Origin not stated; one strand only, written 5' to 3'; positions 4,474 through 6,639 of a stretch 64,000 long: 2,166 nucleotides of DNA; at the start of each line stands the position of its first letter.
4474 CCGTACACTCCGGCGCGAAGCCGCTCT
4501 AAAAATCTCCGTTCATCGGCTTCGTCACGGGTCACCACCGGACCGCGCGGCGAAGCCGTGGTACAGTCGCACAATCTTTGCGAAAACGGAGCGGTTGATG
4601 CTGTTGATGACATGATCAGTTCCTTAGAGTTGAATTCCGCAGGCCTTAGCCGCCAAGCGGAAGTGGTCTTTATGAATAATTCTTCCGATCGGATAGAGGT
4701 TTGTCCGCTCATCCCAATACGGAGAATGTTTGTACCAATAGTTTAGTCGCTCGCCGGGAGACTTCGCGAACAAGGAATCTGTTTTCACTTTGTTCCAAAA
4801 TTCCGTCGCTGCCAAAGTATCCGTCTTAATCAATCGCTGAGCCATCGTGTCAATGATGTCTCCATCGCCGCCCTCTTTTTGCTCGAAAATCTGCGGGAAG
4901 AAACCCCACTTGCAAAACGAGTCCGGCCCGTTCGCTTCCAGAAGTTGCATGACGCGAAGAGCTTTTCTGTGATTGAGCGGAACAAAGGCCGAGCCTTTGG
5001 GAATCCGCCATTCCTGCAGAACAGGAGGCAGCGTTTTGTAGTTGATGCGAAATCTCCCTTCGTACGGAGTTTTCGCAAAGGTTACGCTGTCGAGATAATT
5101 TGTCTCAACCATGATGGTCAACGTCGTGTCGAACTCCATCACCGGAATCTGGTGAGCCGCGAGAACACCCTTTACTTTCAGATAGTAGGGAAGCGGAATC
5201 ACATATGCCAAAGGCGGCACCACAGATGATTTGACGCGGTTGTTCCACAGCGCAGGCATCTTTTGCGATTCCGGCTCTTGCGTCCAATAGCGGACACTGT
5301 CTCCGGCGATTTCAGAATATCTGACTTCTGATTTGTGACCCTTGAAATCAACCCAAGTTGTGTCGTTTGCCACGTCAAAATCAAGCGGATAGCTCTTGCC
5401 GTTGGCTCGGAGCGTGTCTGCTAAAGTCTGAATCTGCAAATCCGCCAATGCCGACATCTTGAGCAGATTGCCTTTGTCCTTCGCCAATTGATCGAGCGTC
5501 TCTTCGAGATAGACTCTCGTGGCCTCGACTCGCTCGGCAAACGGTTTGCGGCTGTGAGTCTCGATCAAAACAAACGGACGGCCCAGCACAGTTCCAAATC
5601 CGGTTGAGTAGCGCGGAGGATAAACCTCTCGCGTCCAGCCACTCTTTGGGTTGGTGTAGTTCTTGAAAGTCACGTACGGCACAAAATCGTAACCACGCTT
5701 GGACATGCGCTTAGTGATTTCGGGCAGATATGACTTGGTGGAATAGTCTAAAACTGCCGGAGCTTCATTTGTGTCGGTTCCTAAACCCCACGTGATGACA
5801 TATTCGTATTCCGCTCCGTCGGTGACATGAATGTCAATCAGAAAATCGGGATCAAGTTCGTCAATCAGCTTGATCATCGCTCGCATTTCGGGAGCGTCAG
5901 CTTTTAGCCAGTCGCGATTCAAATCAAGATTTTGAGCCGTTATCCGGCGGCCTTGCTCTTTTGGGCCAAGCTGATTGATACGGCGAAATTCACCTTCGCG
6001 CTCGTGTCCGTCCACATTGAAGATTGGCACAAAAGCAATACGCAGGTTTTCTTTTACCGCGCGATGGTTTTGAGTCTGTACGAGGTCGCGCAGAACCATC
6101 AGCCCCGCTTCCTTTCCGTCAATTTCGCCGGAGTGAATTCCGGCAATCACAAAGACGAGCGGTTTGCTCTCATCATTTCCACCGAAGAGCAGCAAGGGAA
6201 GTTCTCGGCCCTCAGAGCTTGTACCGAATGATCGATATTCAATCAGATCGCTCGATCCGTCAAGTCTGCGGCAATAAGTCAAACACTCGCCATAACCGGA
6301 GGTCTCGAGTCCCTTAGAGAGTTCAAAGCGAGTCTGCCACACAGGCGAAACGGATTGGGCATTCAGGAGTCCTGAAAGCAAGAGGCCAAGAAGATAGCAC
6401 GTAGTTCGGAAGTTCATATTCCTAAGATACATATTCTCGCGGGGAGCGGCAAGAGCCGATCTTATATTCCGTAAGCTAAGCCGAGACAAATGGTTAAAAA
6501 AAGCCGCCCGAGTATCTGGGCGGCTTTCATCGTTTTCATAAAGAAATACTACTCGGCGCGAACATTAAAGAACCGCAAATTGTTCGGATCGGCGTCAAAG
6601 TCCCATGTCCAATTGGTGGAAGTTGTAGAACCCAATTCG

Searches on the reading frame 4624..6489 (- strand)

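Call 35: search_protein_families(library=pfam, proteins=[window:4624-6489:-], max_evalue=0.001)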
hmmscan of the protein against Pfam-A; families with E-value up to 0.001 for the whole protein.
window:4624-6489:- (621 aa): 1 family
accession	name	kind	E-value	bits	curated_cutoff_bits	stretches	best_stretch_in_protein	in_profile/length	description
PF00246.29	Peptidase_M14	-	1e-19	71.7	21.6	1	79-197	12-136/286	Zinc carboxypeptidase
